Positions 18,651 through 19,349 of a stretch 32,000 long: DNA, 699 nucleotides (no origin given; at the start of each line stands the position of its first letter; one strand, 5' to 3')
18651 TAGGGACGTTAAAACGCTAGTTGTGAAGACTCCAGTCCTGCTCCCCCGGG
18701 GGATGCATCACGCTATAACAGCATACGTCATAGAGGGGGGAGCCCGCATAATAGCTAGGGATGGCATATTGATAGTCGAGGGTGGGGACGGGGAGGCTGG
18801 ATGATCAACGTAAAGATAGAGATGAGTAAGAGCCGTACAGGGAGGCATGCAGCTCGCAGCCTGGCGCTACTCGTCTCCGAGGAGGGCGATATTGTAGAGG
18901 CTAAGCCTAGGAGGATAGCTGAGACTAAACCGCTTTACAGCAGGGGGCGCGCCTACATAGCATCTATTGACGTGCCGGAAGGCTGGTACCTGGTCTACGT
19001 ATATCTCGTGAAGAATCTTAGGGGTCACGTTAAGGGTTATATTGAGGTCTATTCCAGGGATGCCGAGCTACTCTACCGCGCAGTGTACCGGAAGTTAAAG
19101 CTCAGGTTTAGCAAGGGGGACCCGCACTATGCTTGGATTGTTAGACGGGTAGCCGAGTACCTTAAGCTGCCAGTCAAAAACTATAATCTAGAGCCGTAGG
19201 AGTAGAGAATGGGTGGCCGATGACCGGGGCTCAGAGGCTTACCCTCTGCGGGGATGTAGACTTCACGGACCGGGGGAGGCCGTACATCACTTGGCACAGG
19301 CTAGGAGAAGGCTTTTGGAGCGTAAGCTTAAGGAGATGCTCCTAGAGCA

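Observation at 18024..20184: Translationally coupled five-gene operon: ESCRT-III-like protein, three orphan small proteins and a wHTH/Cys-rich regulator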

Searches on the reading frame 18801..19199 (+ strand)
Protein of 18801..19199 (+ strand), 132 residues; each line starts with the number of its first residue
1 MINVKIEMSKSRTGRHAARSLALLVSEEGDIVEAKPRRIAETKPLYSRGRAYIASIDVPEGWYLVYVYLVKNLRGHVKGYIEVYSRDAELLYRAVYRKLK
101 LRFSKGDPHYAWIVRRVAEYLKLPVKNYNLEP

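Call 4: search_protein_families(library=pfam, proteins=[window:18801-19199:+], max_evalue=1)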
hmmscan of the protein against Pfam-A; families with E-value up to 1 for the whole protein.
window:18801-19199:+ (132 aa): 1 family
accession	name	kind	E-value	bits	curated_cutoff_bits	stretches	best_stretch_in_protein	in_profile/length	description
PF06278.16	CNDH2_N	-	0.26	11.8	32.3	1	77-101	55-79/117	Condensin II complex subunit CAP-H2 or CNDH2, N-terminal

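Call 5: search_protein_families(library=ncbifam, proteins=[window:18801-19199:+], max_evalue=1)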
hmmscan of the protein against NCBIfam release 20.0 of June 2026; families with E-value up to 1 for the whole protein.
window:18801-19199:+ (132 aa): 1 family
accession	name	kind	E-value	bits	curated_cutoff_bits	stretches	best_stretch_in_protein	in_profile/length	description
NF006617.0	PRK09184.1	subfamily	0.11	12.6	70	1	9-60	6-56/96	phosphopantetheine-binding protein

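Call 12: find_homologous_proteins(query=window:18801-19199:+, max_evalue=0.001)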
Query window:18801-19199:+ (132 aa): 40 proteins with E <= 0.001 among 66 candidates.
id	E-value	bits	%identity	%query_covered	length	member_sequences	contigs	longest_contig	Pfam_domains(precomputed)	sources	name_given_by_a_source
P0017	6.2e-80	284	100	100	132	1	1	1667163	-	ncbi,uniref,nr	ncbi:hypothetical protein [Hyperthermus butylicus]|uniref:Conserved crenarchaeal protein n=1 Tax=Hyp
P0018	5.0e-71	255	89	100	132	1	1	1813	-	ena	-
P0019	3.0e-66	239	85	98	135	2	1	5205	-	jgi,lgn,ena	-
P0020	4.0e-65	236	82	99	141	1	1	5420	-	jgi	jgi:hypothetical protein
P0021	8.6e-65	235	80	98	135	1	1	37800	-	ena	-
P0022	1.0e-63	231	80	98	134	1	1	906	-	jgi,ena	-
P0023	4.8e-62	226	80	100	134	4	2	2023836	-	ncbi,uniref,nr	ncbi:hypothetical protein Pyrde_1117 [Pyrodictium delaneyi]|uniref:Uncharacterized protein n=1 Tax=P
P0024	9.4e-60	218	75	98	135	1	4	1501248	-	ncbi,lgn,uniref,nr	ncbi:hypothetical protein CF15_05845 [Pyrodictium occultum]|uniref:Uncharacterized protein n=1 Tax=P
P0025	9.4e-60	218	78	98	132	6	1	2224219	-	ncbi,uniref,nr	ncbi:hypothetical protein [Pyrodictium abyssi]|uniref:Transposase n=1 Tax=Pyrodictium abyssi TaxID=5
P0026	2.6e-58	214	76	98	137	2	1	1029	-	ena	-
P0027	2.3e-56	208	75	98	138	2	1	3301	-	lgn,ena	-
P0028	2.5e-56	207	72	98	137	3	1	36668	-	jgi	-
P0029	1.0e-54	202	71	98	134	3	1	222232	-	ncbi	-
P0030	6.2e-52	193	68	98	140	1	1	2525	-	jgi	jgi:hypothetical protein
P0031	6.6e-52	193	68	98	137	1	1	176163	-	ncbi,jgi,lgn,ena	-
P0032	2.0e-51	192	68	98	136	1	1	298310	-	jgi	-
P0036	2.9e-50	188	66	100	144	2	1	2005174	-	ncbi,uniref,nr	ncbi:hypothetical protein PYJP_09430 [Pyrofollis japonicus]|uniref:hypothetical protein n=1 Tax=Pyro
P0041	2.2e-48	182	68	98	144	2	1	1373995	-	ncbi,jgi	jgi:hypothetical protein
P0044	5.9e-46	174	65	98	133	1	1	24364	-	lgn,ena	-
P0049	2.9e-44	168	61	98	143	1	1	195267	-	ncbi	-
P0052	1.0e-32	131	54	94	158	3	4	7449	-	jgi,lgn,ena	-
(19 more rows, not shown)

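Call 14: find_encoding_contigs(protein=P0036, flank=6000, max_places=2)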
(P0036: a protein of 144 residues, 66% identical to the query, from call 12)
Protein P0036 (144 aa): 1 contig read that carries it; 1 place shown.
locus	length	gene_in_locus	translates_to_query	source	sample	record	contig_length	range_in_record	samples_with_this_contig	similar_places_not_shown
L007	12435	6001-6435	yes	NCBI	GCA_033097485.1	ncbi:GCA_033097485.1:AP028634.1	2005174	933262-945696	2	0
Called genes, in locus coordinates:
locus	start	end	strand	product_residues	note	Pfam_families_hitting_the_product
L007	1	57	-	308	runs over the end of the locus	PF01040:UbiA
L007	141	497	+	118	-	-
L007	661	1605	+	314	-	PF02729:OTCace_N, PF00185:OTCace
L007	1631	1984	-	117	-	-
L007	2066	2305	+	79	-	-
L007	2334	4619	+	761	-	PF02516:STT3, PF22627:AglB_core-like (weak), PF21436:STT3-PglB_core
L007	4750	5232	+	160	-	-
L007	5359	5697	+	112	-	PF21476:PF0610-like_N, PF23470:Zn_ribbon_PF0610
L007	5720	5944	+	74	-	-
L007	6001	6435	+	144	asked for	-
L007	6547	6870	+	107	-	-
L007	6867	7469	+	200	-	PF21715:CggR_N (weak)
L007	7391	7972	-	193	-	PF01467:CTP_transf_like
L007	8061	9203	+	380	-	PF01513:NAD_kinase, PF00781:DAGK_cat (weak), PF20143:NAD_kinase_C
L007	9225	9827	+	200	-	PF02163:Peptidase_M50 (faint)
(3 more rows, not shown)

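Call 15: find_encoding_contigs(protein=P0052, flank=6000, max_places=3)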
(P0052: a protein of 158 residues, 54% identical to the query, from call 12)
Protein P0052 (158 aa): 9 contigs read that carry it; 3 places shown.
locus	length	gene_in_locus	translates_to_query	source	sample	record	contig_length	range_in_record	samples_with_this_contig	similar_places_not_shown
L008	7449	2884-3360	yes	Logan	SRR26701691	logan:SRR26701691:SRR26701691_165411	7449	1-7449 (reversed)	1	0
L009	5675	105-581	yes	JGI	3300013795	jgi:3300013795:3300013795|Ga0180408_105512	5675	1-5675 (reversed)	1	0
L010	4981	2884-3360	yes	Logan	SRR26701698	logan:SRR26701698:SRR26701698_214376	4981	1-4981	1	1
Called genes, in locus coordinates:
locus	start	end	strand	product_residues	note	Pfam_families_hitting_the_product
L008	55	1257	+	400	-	PF00374:NiFeSe_Hases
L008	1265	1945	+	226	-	PF12797:Fer4_2 (faint), PF14697:Fer4_21 (faint), PF01058:Oxidored_q6, PF00037:Fer4, PF12837:Fer4_6 (weak), PF13237:Fer4_10, PF12838:Fer4_7, PF13187:Fer4_9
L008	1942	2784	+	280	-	PF04422:FrhB_FdhB_N, PF04432:FrhB_FdhB_C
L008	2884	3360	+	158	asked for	-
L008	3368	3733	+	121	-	-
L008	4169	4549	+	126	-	-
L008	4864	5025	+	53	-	-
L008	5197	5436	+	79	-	-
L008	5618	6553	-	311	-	PF00294:PfkB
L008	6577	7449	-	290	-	?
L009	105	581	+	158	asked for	-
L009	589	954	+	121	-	-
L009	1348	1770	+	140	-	-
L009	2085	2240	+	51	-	-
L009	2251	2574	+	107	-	PF00005:ABC_tran (weak)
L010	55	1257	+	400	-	PF00374:NiFeSe_Hases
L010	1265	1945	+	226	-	PF12797:Fer4_2 (faint), PF14697:Fer4_21 (faint), PF01058:Oxidored_q6, PF00037:Fer4, PF12837:Fer4_6 (weak), PF13237:Fer4_10, PF12838:Fer4_7, PF13187:Fer4_9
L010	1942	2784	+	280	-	PF04422:FrhB_FdhB_N, PF04432:FrhB_FdhB_C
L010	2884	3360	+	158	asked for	-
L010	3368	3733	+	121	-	-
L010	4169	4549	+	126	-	-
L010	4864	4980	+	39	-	?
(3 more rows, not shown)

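Call 25: search_solved_structures(query=A2, max_evalue=10)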
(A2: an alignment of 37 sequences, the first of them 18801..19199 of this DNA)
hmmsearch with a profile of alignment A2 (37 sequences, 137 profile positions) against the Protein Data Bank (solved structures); distinct sequences matched with E-value up to 10: 0.

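Call 33: predict_structure(alignment_id=A2)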
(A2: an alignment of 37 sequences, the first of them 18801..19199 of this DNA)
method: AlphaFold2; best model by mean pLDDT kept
length: 132 residues; sequences in the alignment: 37
mean_pLDDT: 96.7   pTM: 0.89
mean pLDDT of the five models: 96.7, 96.7, 96.4, 96.3, 96.0
residues with pLDDT >= 90: 128; 70-90: 4; 50-70: 0; < 50: 0
segments of 3 or more residues with pLDDT < 50: none
pLDDT, mean of each block of 10 residues (from residue 1): 97 95 98 97 96 98 98 95 98 98 98 98 97 83
secondary structure, 60 per line:
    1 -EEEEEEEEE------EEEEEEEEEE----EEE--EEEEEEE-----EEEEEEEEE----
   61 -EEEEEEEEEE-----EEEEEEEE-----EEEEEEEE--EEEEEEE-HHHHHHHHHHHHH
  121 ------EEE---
elements in order: E2-10 E17-26 E31-33 E36-42 E48-56 E62-71 E77-84 E90-97 E100-106 H108-120 E127-129

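Call 37: fold_search(model_id=the predicted structure, library=pdb)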
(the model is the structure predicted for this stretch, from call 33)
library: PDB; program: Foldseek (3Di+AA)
matches with E <= 10: 648; with E <= 0.001: 0
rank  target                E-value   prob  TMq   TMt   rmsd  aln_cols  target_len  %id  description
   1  4f01_A                1.2e-01  0.14  0.20  0.14  16.8       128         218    7  Crystal structure of an artificial dimeric DnaK complex (released 2013-04-17)
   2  4lee_A                1.5e-01  0.08  0.15  0.09  18.1       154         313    9  Structure of the Als3 adhesin from Candida albicans, residues 1-313 (mature sequence), triple mutant in the binding ca (released 2014-05-14)
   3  4r5k_A                1.6e-01  0.12  0.20  0.13  17.4       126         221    6  Crystal structure of the DnaK C-terminus (Dnak-SBD-B) (released 2014-09-10)
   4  6jpv_B                1.8e-01  0.11  0.19  0.17  16.4       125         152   10  Structural analysis of AIMP2-DX2 and HSP70 interaction (released 2019-10-02)
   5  6tpb_MODEL_1_A        2.0e-01  0.20  0.21  0.25  11.5        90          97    8  NMR structure of the apo-form of Pseudomonas fluorescens CopC (released 2021-01-13)
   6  6cdi_6                2.1e-01  0.44  0.28  0.32   5.4        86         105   13  Cryo-EM structure at 3.6 A resolution of vaccine-elicited antibody vFP16.02 in complex with HIV-1 Env BG505 DS-SOSIP,  (released 2018-05-16)
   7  3zyj_A                2.2e-01  0.10  0.15  0.08  14.2        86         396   13  NetrinG1 in complex with NGL1 (released 2011-10-05)
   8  1jf6_A                2.2e-01  0.10  0.18  0.07  13.2       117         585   11  Crystal structure of thermoactinomyces vulgaris r-47 alpha-amylase mutant F286Y (released 2002-05-22)
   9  5z11_B                2.3e-01  0.15  0.21  0.25  11.2       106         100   12  Crystal Structure of Grass Carp CD8 alpha alpha Homodimers (released 2018-04-11)
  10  9yc3_B                2.3e-01  0.14  0.23  0.25  14.4       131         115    8  Crystal structure of malaria transmission-blocking antigen PfHAP2 domain 3 in complex with nanobody WNb 334 (released 2025-12-31)
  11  1jpe                  2.3e-01  0.12  0.19  0.21  12.9       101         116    9  Crystal structure of DsbD-alpha; the N-terminal domain of DsbD (released 2002-09-25)
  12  8ghz_A                2.3e-01  0.08  0.17  0.12  14.9       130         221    8  Cryo-EM structure of fish immunogloblin M-Fc (released 2023-11-08)
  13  3uc2_B                2.8e-01  0.44  0.29  0.30   5.5        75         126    7  Crystal structure of a DUF4426 family protein (PA0388) from Pseudomonas aeruginosa PAO1 at 2.09 A resolution (released 2011-11-23)
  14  1u00_A                2.8e-01  0.09  0.19  0.13  16.9       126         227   12  HscA substrate binding domain complexed with the IscU recognition peptide ELPPVKIHC (released 2004-10-05)
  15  6orn_B                3.1e-01  0.38  0.27  0.31   6.0        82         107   15  Modified BG505 SOSIP-based immunogen RC1 in complex with the elicited V3-glycan patch bNAb 10-1074 (released 2019-06-12)
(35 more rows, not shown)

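Call 39: search_protein_families(library=phrogs, proteins=[window:18801-19199:+], max_evalue=0.1)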
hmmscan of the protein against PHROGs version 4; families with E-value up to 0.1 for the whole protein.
window:18801-19199:+ (132 aa): 0 families

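Call 40: search_protein_families(library=padloc, proteins=[window:18801-19199:+], max_evalue=0.1)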
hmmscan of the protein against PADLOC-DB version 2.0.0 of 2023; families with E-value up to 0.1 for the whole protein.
window:18801-19199:+ (132 aa): 1 family
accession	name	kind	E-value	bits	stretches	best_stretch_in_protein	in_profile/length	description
PDLC04231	IetA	-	0.02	12.7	1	86-117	225-256/262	-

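Call 46: fold_search(model_id=the predicted structure, library=viral)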
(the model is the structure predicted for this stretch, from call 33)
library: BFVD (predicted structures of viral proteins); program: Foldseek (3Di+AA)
matches with E <= 10: 672; with E <= 0.001: 0
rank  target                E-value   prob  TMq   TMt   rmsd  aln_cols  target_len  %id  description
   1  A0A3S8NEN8            2.7e-03  1.00  0.50  0.49   6.2       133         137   10  Uncharacterized protein [Sulfolobales Beppu filamentous phage 1]
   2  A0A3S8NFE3            3.2e-03  1.00  0.48  0.41   6.4       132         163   14  Uncharacterized protein [Sulfolobales Beppu rod-shaped virus 1]
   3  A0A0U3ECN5            1.1e-02  0.99  0.39  0.27   5.9        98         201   12  Uncharacterized protein [Pseudomonas phage SM1]
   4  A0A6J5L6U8            1.3e-02  0.57  0.23  0.15  14.7       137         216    5  Uncharacterized protein [uncultured Caudovirales phage]
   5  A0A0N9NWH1            5.3e-02  0.99  0.39  0.44   4.1        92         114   15  Uncharacterized protein [Acidianus rod-shaped virus 2]
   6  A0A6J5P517            6.2e-02  0.89  0.35  0.23   6.6       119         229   12  Uncharacterized protein [uncultured Caudovirales phage]
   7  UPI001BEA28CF         8.6e-02  0.44  0.24  0.08  10.3        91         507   12  (no name look-up for this kind of identifier)
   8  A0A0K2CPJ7            9.1e-02  0.05  0.12  0.03  20.3       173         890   14  Putative major virion structural protein [Brevibacillus phage SecTim467]
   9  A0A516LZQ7            9.6e-02  0.99  0.44  0.62   3.5        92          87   14  (no name in the UniProt tables at hand)
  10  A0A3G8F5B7            1.0e-01  0.90  0.38  0.44   9.4       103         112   10  Uncharacterized protein [Pseudomonas phage vB_PaeM_LCK69]
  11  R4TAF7                1.2e-01  0.60  0.28  0.27   7.0        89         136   15  Uncharacterized protein [Haloarcula californiae tailed virus 1]
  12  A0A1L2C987            1.3e-01  0.66  0.30  0.36   5.5        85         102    8  Uncharacterized protein [Pseudomonas phage ZC03]
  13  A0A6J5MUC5            1.3e-01  0.51  0.27  0.30   7.0        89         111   11  Uncharacterized protein [uncultured Caudovirales phage]
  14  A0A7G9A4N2            1.3e-01  0.60  0.36  0.33   7.6       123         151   15  Uncharacterized protein [Bacteriophage sp.]
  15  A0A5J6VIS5            1.3e-01  0.28  0.28  0.06  14.9       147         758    7  Hsp70 protein [Megaviridae environmental sample]
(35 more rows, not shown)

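Call 53: find_encoding_contigs(protein=P0049, flank=5000, max_places=1)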
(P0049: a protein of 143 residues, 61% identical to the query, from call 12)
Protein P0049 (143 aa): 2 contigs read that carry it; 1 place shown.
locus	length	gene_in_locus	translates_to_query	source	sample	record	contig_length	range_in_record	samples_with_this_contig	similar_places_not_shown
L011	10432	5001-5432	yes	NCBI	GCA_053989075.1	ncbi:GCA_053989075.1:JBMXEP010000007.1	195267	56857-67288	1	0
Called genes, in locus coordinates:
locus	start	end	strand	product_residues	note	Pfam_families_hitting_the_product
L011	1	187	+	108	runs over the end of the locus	-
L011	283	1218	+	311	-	PF02729:OTCace_N, PF00185:OTCace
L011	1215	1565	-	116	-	-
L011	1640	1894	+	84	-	-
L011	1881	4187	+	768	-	PF02516:STT3, PF21436:STT3-PglB_core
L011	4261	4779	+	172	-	-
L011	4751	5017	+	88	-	-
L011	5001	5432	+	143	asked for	-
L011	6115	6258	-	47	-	PF05942:PaREP1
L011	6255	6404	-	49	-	PF05942:PaREP1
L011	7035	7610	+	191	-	-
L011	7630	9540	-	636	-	PF17297:PEPCK_N, PF00821:PEPCK_GTP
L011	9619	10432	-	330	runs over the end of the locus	PF08240:ADH_N, PF07992:Pyr_redox_2 (faint), PF16912:Glu_dehyd_C, PF00107:ADH_zinc_N, PF13602:ADH_zinc_N_2 (weak)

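Call 54: find_encoding_contigs(protein=P0044, flank=5000, max_places=1)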
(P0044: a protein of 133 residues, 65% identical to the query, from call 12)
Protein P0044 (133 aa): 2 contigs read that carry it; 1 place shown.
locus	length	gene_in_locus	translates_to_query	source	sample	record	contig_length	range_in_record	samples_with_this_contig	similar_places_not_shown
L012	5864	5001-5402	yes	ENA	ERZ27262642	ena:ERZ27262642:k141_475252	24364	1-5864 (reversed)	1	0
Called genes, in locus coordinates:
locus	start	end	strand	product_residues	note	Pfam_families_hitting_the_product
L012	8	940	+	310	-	PF02729:OTCace_N, PF00185:OTCace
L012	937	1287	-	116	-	-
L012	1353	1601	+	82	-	-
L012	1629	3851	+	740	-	PF02516:STT3, PF22627:AglB_core-like (weak), PF21436:STT3-PglB_core (weak)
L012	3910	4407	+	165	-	-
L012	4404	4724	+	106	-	PF21476:PF0610-like_N, PF23470:Zn_ribbon_PF0610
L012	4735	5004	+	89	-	-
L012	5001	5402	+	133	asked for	-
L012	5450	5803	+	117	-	-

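Call 55: find_encoding_contigs(protein=P0041, flank=5000, max_places=1)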
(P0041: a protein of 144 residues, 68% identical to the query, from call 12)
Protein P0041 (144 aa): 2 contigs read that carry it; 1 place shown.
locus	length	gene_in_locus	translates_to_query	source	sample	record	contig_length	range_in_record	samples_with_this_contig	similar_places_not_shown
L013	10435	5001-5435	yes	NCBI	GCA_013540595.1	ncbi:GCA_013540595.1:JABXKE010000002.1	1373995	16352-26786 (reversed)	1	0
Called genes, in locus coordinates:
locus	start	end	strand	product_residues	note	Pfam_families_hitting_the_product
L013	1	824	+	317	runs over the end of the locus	PF02729:OTCace_N, PF00185:OTCace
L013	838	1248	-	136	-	-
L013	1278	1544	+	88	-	-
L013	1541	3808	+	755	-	PF02516:STT3, PF21436:STT3-PglB_core (weak)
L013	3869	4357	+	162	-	-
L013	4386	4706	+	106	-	PF21476:PF0610-like_N, PF23470:Zn_ribbon_PF0610 (weak)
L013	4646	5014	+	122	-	-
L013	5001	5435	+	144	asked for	-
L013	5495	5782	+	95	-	-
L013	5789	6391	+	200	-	PF21715:CggR_N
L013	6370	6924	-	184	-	PF01467:CTP_transf_like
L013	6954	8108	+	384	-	PF01513:NAD_kinase, PF00781:DAGK_cat (weak), PF20143:NAD_kinase_C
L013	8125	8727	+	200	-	PF02163:Peptidase_M50 (weak)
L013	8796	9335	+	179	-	PF10051:DUF2286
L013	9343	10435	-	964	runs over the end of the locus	PF03104:DNA_pol_B_exo1, PF00136:DNA_pol_B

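Call 56: find_encoding_contigs(protein=P0032, flank=5000, max_places=1)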
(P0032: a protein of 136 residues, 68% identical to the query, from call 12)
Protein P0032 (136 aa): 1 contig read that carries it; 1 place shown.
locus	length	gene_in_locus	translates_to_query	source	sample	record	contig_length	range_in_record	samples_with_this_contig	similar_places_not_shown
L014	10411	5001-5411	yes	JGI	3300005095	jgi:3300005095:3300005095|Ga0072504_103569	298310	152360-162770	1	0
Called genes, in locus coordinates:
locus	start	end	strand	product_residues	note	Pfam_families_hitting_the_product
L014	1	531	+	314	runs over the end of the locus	PF02729:OTCace_N, PF00185:OTCace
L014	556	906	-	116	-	-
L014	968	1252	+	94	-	-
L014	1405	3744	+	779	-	PF02516:STT3, PF21436:STT3-PglB_core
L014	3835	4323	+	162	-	-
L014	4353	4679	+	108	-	PF21476:PF0610-like_N, PF23470:Zn_ribbon_PF0610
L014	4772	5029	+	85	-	-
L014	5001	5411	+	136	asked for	-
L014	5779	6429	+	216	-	-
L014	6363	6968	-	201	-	PF01467:CTP_transf_like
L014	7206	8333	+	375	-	PF01513:NAD_kinase, PF20143:NAD_kinase_C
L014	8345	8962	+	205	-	PF02163:Peptidase_M50 (faint)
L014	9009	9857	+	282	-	-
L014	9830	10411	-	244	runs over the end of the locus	PF07973:tRNA_SAD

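Call 65: search_protein_representatives(alignment_id=A2)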
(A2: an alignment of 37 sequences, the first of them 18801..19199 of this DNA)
Query: 37 sequences, 137 profile positions. Proteins with E-value up to 0.001 (for the whole library): 76; up to 1e-10: 72; up to 1e-30: 13. The best 76 are listed.
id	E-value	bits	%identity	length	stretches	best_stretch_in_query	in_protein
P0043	1.5e-61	222.7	-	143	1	1-134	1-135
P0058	7.7e-48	178.4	-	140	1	1-134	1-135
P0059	1.8e-41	157.8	-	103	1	39-133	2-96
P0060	5.2e-39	149.8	-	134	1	1-131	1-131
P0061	1.1e-36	142.2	-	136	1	2-132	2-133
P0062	2.7e-34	134.5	-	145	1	2-132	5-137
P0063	6.3e-34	133.3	-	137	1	1-134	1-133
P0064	2.0e-32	128.5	-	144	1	2-131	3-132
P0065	2.6e-32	128.1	-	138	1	2-129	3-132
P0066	3.5e-32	127.7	-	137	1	1-132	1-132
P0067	9.6e-32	126.3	-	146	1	3-133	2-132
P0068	2.0e-31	125.2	-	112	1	22-130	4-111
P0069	7.3e-31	123.4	-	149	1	5-134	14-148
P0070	1.2e-29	119.4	-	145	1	2-133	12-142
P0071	1.5e-29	119.1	-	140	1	2-131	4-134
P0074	1.1e-27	113.0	-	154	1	5-134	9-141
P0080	6.7e-26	107.3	-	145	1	5-133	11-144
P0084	1.1e-24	103.4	-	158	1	2-129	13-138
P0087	1.1e-22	96.9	-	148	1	3-133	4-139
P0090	1.6e-22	96.4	-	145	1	2-132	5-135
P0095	3.4e-21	92.1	-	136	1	3-131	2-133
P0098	3.4e-20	88.9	-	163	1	3-131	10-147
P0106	5.5e-19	84.9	-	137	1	3-131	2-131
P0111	3.9e-18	82.2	-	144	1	5-130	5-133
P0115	3.3e-17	79.2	-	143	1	2-131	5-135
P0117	5.4e-17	78.5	-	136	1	2-130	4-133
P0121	1.1e-14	71.0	-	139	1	1-128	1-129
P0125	4.5e-13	65.8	-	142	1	4-132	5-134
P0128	9.4e-12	61.5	-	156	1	2-120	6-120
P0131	7.9e-09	52.0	-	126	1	2-129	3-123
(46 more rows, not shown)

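Call 68: search_protein_families(library=pfam, alignment_id=A7, max_evalue=0.01)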
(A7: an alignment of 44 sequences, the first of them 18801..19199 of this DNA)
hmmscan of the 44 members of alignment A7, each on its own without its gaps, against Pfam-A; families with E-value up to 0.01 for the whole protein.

A. member 1, window:18801-19199:+ (132 aa): 0 families

B. families by the number of members that match (of 44 scanned): 2 families
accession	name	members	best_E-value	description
PF00468.22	Ribosomal_L34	1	0.00038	Ribosomal protein L34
PF20789.3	4HBT_3C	1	0.0017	Acyl-CoA thioesterase C-terminal domain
